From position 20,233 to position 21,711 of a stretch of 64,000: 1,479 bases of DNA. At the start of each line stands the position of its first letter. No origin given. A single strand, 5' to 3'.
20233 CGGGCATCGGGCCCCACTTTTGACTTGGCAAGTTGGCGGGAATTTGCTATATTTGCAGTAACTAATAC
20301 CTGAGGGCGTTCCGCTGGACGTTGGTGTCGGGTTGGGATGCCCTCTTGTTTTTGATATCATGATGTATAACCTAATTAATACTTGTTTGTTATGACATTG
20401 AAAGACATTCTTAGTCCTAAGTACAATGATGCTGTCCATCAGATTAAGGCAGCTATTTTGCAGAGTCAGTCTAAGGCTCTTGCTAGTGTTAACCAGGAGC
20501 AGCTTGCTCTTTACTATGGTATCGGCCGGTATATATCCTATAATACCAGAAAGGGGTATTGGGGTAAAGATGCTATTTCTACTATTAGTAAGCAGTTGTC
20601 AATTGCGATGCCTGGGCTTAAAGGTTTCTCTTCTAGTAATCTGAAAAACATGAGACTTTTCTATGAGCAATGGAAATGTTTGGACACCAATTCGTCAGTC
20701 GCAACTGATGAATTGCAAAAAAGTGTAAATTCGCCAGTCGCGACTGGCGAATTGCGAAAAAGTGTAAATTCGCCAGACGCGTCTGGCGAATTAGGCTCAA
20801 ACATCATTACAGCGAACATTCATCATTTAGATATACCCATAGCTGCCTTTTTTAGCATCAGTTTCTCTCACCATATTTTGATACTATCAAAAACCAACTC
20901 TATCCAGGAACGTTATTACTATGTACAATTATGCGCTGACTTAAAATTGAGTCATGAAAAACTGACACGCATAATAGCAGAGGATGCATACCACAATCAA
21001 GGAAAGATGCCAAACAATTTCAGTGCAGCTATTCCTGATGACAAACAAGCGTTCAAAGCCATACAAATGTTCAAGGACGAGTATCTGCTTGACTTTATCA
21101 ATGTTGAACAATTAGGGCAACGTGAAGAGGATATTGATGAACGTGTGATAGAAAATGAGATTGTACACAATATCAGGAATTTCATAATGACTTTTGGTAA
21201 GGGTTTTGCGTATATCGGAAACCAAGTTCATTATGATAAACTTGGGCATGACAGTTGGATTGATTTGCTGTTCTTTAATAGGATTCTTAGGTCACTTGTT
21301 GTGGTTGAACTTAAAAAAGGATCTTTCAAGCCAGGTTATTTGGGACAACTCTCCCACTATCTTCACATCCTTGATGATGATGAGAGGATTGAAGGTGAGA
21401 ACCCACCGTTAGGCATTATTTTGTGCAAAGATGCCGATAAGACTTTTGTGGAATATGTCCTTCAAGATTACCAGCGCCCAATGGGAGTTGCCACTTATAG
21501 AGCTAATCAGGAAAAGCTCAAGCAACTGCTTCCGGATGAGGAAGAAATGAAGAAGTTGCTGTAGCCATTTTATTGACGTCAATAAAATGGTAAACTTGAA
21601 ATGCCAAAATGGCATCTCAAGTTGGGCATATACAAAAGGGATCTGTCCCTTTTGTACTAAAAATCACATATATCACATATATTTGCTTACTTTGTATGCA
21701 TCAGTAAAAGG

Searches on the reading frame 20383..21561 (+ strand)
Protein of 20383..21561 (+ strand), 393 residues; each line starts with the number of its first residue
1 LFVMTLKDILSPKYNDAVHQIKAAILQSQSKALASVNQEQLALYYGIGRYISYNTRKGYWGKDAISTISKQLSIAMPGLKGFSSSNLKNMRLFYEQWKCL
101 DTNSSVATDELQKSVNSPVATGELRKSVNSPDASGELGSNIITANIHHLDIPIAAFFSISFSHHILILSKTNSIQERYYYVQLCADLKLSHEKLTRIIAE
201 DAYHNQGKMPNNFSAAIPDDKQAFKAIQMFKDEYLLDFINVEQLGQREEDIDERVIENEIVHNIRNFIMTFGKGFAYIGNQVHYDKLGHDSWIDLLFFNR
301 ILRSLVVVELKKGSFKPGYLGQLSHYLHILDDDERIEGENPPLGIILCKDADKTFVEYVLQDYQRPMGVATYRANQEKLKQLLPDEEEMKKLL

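Call 30: search_protein_families(library=pfam, proteins=[window:20383-21561:+], max_evalue=0.01)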
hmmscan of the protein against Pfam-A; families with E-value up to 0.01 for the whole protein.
window:20383-21561:+ (393 aa): 2 families
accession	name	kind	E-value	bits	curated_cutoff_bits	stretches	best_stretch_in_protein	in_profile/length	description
PF06250.17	YhcG_C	-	2.8e-44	151.1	32.5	1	228-376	2-144/157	YhcG PDDEXK nuclease domain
PF17761.7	DUF1016_N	-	1.2e-25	90.6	32.8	1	20-204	1-136/137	DUF1016 N-terminal domain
